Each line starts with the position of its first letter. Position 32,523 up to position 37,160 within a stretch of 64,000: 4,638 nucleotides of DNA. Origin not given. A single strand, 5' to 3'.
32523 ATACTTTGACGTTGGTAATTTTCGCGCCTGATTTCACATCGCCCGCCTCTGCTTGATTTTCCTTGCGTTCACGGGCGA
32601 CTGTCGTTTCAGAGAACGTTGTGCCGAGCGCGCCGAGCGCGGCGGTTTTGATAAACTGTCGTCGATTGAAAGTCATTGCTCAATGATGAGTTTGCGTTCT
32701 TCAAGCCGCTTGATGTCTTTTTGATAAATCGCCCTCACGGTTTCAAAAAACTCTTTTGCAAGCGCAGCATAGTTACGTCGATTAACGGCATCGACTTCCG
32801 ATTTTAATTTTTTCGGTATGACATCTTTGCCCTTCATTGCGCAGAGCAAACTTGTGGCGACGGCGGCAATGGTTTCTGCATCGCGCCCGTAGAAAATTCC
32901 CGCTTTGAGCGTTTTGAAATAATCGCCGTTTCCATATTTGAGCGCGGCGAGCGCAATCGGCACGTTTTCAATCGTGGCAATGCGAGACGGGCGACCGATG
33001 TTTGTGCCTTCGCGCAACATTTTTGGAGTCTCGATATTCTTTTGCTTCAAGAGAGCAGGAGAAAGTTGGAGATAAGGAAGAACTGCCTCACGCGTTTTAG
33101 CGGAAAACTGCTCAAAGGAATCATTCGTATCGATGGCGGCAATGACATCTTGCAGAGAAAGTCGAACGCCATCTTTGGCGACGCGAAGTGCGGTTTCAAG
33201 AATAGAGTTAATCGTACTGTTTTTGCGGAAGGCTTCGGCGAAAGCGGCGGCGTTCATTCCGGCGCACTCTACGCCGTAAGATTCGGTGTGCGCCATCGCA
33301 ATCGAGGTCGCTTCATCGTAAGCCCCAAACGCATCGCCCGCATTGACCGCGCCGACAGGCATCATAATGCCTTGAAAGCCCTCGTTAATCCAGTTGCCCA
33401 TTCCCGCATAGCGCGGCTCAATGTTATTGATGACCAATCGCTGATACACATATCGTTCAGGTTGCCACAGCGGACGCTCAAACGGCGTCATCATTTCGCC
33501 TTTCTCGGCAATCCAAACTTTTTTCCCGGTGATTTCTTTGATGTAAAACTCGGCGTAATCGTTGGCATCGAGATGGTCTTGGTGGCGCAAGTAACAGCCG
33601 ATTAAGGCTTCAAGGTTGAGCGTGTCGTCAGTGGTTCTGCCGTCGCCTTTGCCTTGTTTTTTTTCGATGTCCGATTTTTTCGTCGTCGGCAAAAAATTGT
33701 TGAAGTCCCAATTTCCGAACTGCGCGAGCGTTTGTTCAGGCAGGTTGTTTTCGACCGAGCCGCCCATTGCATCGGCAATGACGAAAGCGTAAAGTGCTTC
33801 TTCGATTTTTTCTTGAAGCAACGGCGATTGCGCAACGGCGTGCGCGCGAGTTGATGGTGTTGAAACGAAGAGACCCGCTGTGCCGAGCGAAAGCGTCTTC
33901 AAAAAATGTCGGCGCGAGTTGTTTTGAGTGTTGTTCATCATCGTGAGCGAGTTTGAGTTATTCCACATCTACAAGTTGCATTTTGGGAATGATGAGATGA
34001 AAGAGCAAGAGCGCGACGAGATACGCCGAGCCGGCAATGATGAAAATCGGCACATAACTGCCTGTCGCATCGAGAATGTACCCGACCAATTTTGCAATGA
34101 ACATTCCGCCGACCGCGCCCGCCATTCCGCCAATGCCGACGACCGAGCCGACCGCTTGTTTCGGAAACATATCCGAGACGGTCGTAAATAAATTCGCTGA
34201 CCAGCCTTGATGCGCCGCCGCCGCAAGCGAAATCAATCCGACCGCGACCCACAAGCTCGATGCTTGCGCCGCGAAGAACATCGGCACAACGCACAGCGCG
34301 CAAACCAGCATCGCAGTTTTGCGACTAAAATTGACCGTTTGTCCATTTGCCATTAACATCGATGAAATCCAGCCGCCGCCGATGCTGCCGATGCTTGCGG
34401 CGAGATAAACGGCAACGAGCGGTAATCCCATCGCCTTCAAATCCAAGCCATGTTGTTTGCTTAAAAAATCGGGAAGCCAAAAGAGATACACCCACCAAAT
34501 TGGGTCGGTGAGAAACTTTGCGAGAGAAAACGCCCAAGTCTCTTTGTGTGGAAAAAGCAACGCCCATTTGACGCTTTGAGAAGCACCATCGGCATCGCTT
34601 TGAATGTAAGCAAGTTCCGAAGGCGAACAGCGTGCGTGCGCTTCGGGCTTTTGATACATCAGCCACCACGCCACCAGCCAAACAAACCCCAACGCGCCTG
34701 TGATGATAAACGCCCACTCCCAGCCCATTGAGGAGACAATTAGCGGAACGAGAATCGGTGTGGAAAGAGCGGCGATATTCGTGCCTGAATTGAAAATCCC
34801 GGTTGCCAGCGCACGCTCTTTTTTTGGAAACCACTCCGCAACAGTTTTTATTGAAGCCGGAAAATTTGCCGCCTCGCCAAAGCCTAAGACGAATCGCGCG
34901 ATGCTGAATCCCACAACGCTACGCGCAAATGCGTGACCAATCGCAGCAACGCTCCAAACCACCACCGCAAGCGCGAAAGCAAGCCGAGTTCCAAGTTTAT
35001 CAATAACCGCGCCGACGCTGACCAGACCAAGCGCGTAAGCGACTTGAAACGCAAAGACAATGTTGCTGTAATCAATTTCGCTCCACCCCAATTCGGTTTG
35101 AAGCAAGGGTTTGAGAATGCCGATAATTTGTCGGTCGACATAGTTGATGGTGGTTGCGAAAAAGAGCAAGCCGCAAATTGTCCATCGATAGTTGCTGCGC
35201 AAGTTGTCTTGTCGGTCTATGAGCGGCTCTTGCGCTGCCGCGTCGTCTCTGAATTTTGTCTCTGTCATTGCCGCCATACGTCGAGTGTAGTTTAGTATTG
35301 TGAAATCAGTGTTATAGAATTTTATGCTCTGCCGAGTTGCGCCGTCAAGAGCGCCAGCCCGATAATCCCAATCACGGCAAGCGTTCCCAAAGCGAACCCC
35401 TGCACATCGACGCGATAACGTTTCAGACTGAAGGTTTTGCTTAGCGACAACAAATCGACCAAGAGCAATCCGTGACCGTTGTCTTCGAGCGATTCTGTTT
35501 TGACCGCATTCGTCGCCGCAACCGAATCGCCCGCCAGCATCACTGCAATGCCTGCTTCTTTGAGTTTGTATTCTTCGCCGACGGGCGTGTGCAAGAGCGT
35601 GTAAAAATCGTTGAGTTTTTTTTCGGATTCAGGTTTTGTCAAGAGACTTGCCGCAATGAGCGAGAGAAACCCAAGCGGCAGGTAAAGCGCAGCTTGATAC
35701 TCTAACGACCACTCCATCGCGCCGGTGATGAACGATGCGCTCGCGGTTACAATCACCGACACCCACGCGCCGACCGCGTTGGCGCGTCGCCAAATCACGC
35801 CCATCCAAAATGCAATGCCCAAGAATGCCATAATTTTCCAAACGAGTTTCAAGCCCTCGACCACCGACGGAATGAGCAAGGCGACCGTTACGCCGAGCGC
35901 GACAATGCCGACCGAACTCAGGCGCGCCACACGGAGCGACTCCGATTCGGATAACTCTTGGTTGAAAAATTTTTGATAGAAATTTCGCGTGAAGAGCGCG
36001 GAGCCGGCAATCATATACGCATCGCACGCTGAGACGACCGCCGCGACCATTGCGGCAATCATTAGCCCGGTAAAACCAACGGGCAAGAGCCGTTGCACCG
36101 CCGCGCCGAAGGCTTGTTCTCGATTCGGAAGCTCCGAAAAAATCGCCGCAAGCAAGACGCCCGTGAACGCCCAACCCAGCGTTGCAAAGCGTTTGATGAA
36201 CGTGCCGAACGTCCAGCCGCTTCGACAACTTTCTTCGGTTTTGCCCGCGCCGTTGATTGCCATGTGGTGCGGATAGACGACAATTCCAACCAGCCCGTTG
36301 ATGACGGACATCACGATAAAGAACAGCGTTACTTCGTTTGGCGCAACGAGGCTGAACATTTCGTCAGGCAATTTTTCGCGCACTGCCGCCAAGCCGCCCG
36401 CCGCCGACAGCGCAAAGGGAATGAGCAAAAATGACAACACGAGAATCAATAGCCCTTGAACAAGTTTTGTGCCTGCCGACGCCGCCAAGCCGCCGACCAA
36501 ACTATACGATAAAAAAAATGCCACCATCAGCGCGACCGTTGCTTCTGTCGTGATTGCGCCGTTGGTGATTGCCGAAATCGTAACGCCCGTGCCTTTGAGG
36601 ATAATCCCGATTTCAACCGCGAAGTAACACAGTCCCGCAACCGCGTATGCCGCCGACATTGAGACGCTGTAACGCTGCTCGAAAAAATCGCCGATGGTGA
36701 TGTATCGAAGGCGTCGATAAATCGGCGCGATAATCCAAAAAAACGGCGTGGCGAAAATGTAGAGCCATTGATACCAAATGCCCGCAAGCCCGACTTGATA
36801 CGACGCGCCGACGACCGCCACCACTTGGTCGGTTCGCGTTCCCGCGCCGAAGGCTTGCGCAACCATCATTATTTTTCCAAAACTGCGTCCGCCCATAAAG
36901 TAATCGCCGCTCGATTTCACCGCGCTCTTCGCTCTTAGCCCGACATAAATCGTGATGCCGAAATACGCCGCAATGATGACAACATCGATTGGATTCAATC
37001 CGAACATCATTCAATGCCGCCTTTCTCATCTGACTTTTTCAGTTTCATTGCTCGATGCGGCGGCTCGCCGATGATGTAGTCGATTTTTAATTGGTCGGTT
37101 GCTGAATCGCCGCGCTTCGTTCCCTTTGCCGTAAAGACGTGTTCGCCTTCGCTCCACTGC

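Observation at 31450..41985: Four twin-arginine-signal enzymes embedded in a hexuronate catabolic operon: candidate periplasmic acid-sugar processing module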

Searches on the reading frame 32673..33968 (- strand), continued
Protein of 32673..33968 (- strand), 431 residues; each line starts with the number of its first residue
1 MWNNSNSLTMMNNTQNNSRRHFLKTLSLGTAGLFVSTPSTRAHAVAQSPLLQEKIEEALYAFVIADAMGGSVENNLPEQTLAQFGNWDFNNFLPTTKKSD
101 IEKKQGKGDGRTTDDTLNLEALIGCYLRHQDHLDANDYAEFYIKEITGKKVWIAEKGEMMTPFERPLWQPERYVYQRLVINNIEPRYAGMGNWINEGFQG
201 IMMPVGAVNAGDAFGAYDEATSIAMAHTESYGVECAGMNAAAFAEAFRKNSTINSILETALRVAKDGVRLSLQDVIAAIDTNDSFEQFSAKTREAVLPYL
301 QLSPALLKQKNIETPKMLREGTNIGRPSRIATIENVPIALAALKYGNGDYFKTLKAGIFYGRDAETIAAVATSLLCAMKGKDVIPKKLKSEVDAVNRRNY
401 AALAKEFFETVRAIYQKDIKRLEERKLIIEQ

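Call 57: fold_search(model_id=the predicted structure, library=pdb)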
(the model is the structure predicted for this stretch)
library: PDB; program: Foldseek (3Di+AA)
matches with E <= 10: 339; with E <= 0.001: 55
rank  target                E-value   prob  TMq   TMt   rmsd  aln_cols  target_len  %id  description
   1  8xks_Q                7.8e-08  1.00  0.56  0.60   8.0       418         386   15  The cryo-EM structure of Orf2971-FtsHi motor complex (released 2024-12-04)
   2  1t5j                  6.9e-07  1.00  0.58  0.78   4.7       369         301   19  Crystal structure of ribosylglycohydrolase MJ1187 from Methanococcus jannaschii (released 2004-05-11)
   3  3g9d_B                8.7e-07  1.00  0.42  0.59   8.7       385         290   14  Crystal structure glycohydrolase (released 2009-07-14)
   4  8xqw_G                1.1e-06  1.00  0.58  0.62   8.2       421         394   13  Cryo-EM structure of the Ycf2-FtsHi motor complex from Chlamydomonas reinhardtii in AMPPNP bound state (released 2024-09-11)
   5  2g4k                  1.2e-06  1.00  0.46  0.57  10.0       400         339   18  Anomalous substructure of human ADP-ribosylhydrolase 3 (released 2007-02-20)
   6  8za7_A                2.0e-06  1.00  0.47  0.58   8.5       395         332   16  ART-ARH type toxin effector-immunity protein pair of Listeria monocytogenes (released 2025-04-30)
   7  6hgz_A                2.4e-06  1.00  0.57  0.71   4.9       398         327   17  ADP-ribosylserine hydrolase ARH3 of Latimeria chalumnae in complex with ADP-ribose (released 2018-11-28)
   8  3g9d_A                2.6e-06  1.00  0.50  0.70   6.5       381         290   14  Crystal structure glycohydrolase (released 2009-07-14)
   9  6g1q_B                2.7e-06  1.00  0.58  0.72   4.9       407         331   15  ADP-ribosylserine hydrolase ARH3 of Latimeria chalumnae in complex with ADP-ribose (released 2018-11-28)
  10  2foz                  2.7e-06  1.00  0.47  0.57  10.4       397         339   16  human ADP-ribosylhydrolase 3 (released 2006-10-10)
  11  2qty_A                3.0e-06  1.00  0.51  0.63   8.8       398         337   14  Crystal Structure of mouse ADP-ribosylhydrolase 3 (mARH3) (released 2008-03-04)
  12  2woc_A                3.4e-06  1.00  0.52  0.73   5.1       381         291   16  Crystal Structure of the dinitrogenase reductase-activating glycohydrolase (DRAG) from Rhodospirillum rubrum (released 2009-08-11)
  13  2woe_A                3.8e-06  1.00  0.51  0.70   5.3       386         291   16  Crystal Structure of the D97N variant of dinitrogenase reductase- activating glycohydrolase (DRAG) from Rhodospirillum (released 2009-08-18)
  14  3o5t_A                4.2e-06  1.00  0.42  0.58   8.7       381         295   15  Structure of DraG-GlnZ complex with ADP (released 2011-10-05)
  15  6g1q_A                5.5e-06  1.00  0.57  0.71   5.0       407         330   15  ADP-ribosylserine hydrolase ARH3 of Latimeria chalumnae in complex with ADP-ribose (released 2018-11-28)
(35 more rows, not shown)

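Call 68: find_related_loci(query=A4, collection=metagenome_contigs, flank=10000)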
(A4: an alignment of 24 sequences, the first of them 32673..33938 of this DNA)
Query A4 (421 aa) in metagenome_contigs; peptide patterns used: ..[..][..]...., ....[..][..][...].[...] (x = any residue, [..] = any of these).
91 stretches matched a pattern; 11 encode a relative of the query (tblastn E <= 1e-3); 11 distinct loci.
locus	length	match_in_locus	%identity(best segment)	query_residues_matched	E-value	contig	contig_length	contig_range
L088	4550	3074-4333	62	9-419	8e-178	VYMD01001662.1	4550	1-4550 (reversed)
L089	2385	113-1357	59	9-420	4e-171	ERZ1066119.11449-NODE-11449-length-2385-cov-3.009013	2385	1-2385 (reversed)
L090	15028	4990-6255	57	7-419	6e-146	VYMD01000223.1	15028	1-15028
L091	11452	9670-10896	55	7-408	7e-146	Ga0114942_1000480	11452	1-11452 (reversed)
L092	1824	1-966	66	98-419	1e-156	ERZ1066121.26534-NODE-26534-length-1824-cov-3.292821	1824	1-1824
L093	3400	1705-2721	64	7-340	2e-147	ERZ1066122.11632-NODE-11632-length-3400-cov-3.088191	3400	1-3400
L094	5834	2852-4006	41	28-415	8e-94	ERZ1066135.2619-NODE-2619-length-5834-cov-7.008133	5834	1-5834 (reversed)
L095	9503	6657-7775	47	16-388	8e-84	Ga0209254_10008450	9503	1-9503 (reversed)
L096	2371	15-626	63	216-419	3e-85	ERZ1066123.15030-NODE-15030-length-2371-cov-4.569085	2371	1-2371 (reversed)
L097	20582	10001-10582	62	4-192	5e-72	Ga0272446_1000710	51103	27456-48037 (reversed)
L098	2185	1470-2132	50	2-224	9e-68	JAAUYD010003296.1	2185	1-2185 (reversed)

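Call 70: find_encoding_contigs(protein=P0145, flank=10000, max_places=1)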
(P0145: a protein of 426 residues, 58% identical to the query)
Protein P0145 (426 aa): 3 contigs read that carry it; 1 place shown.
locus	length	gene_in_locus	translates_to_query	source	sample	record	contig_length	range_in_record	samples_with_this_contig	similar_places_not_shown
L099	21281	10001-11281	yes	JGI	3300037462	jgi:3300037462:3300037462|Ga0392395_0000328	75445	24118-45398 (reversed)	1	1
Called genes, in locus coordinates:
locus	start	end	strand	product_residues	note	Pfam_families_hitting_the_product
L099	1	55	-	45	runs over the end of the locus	-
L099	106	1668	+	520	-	PF00884:Sulfatase, PF01663:Phosphodiest (weak), PF16347:SGSH_C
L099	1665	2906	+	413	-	PF13378:MR_MLE_C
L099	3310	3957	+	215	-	-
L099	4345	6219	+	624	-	PF25840:Ulvan_lyase_N, PF25841:Ulvan_lyase_C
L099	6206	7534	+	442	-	PF12708:Pect-lyase_RHGA_epim, PF00295:Glyco_hydro_28, PF13229:Beta_helix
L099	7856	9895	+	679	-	PF28559:TPR_SusR (faint), PF07719:TPR_2 (faint), PF13176:TPR_7 (faint), PF00515:TPR_1 (weak), PF13374:TPR_10 (weak), PF13424:TPR_12, PF17874:TPR_MalT (weak), PF07228:SpoIIE, +1 more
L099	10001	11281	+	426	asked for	PF03747:ADP_ribosyl_GH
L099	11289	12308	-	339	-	PF00356:LacI, PF00532:Peripla_BP_1, PF13407:Peripla_BP_4, PF13377:Peripla_BP_3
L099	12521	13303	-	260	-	PF02498:Bro-N, PF10544:T5orf172, PF13455:MUG113 (weak)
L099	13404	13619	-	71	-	-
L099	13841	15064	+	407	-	PF12704:MacB_PCD, PF02687:FtsX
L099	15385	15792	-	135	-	PF04994:TfoX_C (faint), PF10391:DNA_pol_lambd_f (faint), PF11731:Cdd1 (faint), PF14520:HHH_5 (faint), PF14229:DUF4332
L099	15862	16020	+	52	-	-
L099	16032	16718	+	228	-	PF02463:SMC_N, PF13175:AAA_15 (faint), PF00005:ABC_tran, PF13304:AAA_21 (weak)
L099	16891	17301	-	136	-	-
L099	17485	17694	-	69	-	-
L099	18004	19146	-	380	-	PF03602:Cons_hypoth95 (faint), PF01555:N6_N4_Mtase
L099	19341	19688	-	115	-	PF06300:Tsp45I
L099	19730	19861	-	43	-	-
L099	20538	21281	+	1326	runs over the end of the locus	PF00270:DEAD, PF04851:ResIII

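Call 71: find_encoding_contigs(protein=P0158, flank=10000, max_places=1)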
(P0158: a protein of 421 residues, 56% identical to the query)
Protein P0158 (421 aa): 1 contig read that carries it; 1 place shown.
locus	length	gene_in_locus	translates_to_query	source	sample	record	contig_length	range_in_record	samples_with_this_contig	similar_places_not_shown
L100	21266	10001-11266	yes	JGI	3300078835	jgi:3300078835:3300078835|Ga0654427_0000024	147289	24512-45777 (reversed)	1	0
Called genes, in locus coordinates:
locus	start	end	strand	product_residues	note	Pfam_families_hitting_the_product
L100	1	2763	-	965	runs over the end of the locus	PF13620:CarboxypepD_reg, PF13715:CarbopepD_reg_2, PF07715:Plug, PF14905:OMP_b-brl_3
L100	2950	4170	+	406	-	PF02746:MR_MLE_N, PF13378:MR_MLE_C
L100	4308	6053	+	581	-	-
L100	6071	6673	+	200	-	-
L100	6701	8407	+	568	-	-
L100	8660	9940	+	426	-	PF12708:Pect-lyase_RHGA_epim (weak), PF00295:Glyco_hydro_28, PF13229:Beta_helix (weak)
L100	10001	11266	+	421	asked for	PF03747:ADP_ribosyl_GH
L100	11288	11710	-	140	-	PF14534:DUF4440, PF13474:SnoaL_3 (weak)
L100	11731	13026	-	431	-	PF13660:DUF4147, PF05161:MOFRL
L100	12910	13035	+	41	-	-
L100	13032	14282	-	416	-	PF00375:SDF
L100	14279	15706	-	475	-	PF00295:Glyco_hydro_28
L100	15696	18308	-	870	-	PF13364:BetaGal_ABD2 (faint), PF02837:Glyco_hydro_2_N, PF22666:Glyco_hydro_2_N2 (weak), PF00703:Glyco_hydro_2, PF02836:Glyco_hydro_2_C, PF16355:DUF4982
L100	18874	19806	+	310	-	-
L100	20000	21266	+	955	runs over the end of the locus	PF13374:TPR_10 (faint), PF00515:TPR_1 (faint), PF13424:TPR_12 (faint), PF12770:CHAT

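Call 72: find_encoding_contigs(protein=P0136, flank=10000, max_places=1)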
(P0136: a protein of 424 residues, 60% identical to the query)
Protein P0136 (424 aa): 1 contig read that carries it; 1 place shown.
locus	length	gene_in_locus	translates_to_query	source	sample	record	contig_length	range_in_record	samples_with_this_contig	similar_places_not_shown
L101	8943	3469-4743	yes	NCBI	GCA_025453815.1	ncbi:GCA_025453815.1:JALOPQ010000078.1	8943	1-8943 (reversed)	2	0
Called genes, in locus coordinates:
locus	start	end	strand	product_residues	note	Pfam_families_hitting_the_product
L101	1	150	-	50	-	?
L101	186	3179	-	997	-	PF01979:Amidohydro_1, PF07969:Amidohydro_3, PF01979:Amidohydro_1, PF07969:Amidohydro_3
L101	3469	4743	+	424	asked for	PF03747:ADP_ribosyl_GH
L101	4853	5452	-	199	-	-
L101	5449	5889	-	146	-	-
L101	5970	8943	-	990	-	?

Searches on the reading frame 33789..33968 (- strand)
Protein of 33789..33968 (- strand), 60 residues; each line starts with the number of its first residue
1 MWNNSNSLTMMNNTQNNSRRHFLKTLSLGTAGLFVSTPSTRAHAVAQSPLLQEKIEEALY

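Call 44: search_protein_families(library=ncbifam, proteins=[window:33789-33968:-], max_evalue=10)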
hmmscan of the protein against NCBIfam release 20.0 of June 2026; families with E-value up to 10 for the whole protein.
seq(60 aa): 2 families
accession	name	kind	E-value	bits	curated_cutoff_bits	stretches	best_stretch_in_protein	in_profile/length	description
TIGR01409.1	TAT_signal_seq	domain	0.00025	21.2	16.7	1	18-38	2-22/29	twin-arginine translocation signal domain-containing protein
TIGR02811.1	formate_TAT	hypoth_equivalog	0.0017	18.7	48.45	1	13-44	5-37/66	formate dehydrogenase region TAT target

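Call 45: search_protein_families(library=pfam, proteins=[window:33789-33968:-], max_evalue=10)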
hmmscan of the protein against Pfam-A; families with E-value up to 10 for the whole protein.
seq(60 aa): 1 family
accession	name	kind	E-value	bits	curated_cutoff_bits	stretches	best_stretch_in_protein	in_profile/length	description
PF10518.14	TAT_signal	-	0.003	17.9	22.7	1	17-33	2-18/21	TAT (twin-arginine translocation) pathway signal sequence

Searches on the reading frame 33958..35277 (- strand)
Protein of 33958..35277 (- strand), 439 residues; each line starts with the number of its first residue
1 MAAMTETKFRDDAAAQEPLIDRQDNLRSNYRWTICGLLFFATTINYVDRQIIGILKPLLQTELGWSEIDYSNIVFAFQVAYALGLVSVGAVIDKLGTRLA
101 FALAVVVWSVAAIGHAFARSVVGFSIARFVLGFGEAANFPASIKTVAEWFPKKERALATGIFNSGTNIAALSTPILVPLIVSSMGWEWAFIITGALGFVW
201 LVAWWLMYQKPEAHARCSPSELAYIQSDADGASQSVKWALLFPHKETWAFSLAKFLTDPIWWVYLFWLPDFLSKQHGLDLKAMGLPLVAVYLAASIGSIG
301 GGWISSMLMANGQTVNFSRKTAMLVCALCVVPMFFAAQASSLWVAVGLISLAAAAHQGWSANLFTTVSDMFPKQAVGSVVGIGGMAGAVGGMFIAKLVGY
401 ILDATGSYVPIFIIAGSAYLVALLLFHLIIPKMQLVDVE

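Call 2: search_protein_families(library=pfam, proteins=[window:33958-35277:-], max_evalue=0.01)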
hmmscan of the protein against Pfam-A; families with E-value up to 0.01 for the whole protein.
window:33958-35277:- (439 aa): 2 families
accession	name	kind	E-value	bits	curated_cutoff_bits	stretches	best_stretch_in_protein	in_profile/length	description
PF07690.21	MFS_1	-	3.3e-59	201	33.4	2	38-393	1-345/347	Major Facilitator Superfamily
PF00083.30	Sugar_tr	-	3.3e-09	36.6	22.3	1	66-205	44-189/452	Sugar (and other) transporter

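Call 3: search_protein_families(library=ncbifam, proteins=[window:33958-35277:-], max_evalue=0.01)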
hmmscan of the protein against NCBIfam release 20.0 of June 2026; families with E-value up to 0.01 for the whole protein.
window:33958-35277:- (439 aa): 40 families (the best 25 are shown)
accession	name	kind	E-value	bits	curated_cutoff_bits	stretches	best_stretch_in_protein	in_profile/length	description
TIGR00893.1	2A0114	subfamily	2.4e-77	260.6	395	1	41-427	2-396/399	D-galactonate transporter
TIGR00881.1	2A0104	subfamily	5.9e-45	153.9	407.75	1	39-406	1-374/379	phosphoglycerate transporter protein PgtP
TIGR00894.1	2A0114euk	subfamily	1.2e-31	109.8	626.45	1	63-428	71-448/465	Na(+)-dependent inorganic phosphate cotransporter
TIGR00895.1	2A0115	subfamily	5.4e-25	88.1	418.55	1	24-401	8-397/398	aromatic acid/H+ symport family MFS transporter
TIGR00886.1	2A0108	subfamily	1.3e-20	73.8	311.7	2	46-391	14-368/368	NarK family nitrate/nitrite MFS transporter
NF049980.1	SfMCT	equivalog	1.8e-20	73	320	1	58-416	27-376/378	L-lactate MFS transporter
NF003024.0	PRK03893.1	subfamily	2.8e-19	69.3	604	2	44-214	32-199/497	sialate:H+ symport family MFS transporter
TIGR00711.1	efflux_EmrB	subfamily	4.7e-15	55.3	230.2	1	38-214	7-183/485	DHA2 family efflux MFS transporter permease subunit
NF008586.0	PRK11551.1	equivalog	7.9e-15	54.7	410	1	33-421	15-394/406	3-(3-hydroxy-phenyl)propionate transporter MhpT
NF053517.1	HbztTptrPcaK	equivalog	2.6e-14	53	770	1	26-212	12-196/437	4-hydroxybenzoate transporter PcaK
NF008661.1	PRK11663.1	subfamily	3.6e-14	52.6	564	1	18-428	12-430/439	MFS transporter family glucose-6-phosphate receptor UhpC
NF008963.0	PRK12307.1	equivalog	7.4e-14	51.7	637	1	51-432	36-411/426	MFS transporter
TIGR00712.1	glpT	equivalog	2.4e-13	49.9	632.55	1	24-426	20-432/440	glycerol-3-phosphate transporter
NF000025.1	MFS_efflux_tcmA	exception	5.8e-13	48.4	999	1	45-213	38-206/538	tetracenomycin C efflux MFS transporter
TIGR00891.1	2A0112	subfamily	6.4e-13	48.5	552.9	1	39-214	18-192/405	sialate:H+ symport family MFS transporter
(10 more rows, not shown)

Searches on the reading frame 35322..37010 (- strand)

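Call 2: search_protein_families(library=pfam, proteins=[window:35322-37010:-], max_evalue=0.01)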
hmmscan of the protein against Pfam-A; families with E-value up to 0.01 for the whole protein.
window:35322-37010:- (562 aa): 1 family
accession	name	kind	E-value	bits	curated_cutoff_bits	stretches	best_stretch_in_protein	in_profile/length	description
PF00474.23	SSF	-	2.3e-29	103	22.8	1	37-421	1-405/406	Sodium:solute symporter family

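Call 3: search_protein_families(library=ncbifam, proteins=[window:35322-37010:-], max_evalue=0.01)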
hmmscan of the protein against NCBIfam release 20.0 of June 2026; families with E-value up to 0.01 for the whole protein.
window:35322-37010:- (562 aa): 7 families
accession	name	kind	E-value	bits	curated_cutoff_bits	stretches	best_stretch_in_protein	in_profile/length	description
TIGR00813.1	sss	superfamily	4e-34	118.4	184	1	37-421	1-410/411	sodium/solute symporter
TIGR02119.1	panF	equivalog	9.6e-25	87.5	328.05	1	10-428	8-436/471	sodium/pantothenate symporter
NF007790.0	PRK10484.1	equivalog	8.9e-23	80.9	401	1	13-429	12-451/527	solute:sodium symporter family transporter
TIGR02121.1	Na_Pro_sym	equivalog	4e-20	72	515.5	1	11-456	5-467/488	sodium/proline symporter PutP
NF046076.1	monocarbox_MctP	equivalog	2e-13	49.9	625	1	28-400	25-410/481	monocarboxylate uptake permease MctP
TIGR03648.1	Na_symport_lg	subfamily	4e-10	38.7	320.75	2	309-427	358-478/547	VC_2705 family sodium/solute symporter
NF011948.0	PRK15419.1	equivalog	6.4e-07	28.6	955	1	7-463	6-478/502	sodium/proline symporter PutP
